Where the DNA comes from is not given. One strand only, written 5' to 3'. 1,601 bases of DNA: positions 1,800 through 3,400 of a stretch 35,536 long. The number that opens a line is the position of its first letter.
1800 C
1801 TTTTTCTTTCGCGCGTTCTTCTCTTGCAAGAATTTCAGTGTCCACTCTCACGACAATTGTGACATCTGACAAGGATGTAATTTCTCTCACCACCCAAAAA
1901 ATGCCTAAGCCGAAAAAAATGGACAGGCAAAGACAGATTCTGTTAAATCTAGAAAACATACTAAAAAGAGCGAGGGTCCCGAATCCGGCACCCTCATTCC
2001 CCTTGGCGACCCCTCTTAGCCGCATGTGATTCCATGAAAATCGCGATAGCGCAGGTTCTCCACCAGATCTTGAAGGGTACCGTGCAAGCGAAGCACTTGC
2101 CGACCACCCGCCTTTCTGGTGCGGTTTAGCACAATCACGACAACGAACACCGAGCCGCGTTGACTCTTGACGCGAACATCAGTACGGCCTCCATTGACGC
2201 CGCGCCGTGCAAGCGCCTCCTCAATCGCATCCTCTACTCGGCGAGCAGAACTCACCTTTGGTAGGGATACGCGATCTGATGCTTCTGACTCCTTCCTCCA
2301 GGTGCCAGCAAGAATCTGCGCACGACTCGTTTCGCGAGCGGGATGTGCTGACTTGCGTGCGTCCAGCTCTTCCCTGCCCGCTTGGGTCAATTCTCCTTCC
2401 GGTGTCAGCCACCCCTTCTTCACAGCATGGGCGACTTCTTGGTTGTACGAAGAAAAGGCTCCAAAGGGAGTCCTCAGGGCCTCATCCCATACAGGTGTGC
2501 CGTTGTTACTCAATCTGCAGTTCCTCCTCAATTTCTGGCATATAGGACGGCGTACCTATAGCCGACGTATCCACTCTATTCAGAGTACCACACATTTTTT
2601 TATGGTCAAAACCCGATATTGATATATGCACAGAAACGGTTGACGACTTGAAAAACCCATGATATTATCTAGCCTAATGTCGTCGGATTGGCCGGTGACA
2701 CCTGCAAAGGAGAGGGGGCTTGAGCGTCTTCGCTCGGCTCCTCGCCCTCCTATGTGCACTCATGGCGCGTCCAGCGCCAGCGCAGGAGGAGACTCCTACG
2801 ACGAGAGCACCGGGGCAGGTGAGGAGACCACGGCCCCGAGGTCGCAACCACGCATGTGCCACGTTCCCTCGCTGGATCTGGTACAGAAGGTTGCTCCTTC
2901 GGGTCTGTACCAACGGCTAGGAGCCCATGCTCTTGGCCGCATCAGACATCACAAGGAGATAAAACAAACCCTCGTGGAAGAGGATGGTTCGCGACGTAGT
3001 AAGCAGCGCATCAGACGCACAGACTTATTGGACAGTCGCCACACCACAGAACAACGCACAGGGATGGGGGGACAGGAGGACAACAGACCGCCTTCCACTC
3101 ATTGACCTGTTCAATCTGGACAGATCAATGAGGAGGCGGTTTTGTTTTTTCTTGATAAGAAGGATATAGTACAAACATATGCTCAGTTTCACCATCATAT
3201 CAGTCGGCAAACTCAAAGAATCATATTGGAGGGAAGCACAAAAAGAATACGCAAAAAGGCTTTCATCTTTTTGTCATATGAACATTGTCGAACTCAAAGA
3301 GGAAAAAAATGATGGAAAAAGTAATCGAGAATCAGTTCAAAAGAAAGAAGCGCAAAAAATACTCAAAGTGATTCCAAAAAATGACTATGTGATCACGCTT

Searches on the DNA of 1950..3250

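Call 85: search_rna_families(source=window, start=1950, end=3250, threshold=evalue, max_evalue=1)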
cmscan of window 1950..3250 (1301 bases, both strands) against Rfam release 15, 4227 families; matches with E-value up to 1: 2.
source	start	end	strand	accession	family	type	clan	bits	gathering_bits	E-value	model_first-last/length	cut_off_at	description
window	1954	1996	-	RF02523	ROSE_3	Cis-reg; thermoregulator;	-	20.1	43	0.23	1-69/69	no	Repression of heat shock gene expression (ROSE) element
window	2193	2273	-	RF02571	Mcr7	Gene; sRNA;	-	13.8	380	0.96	1-351/351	no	mcr7 sRNA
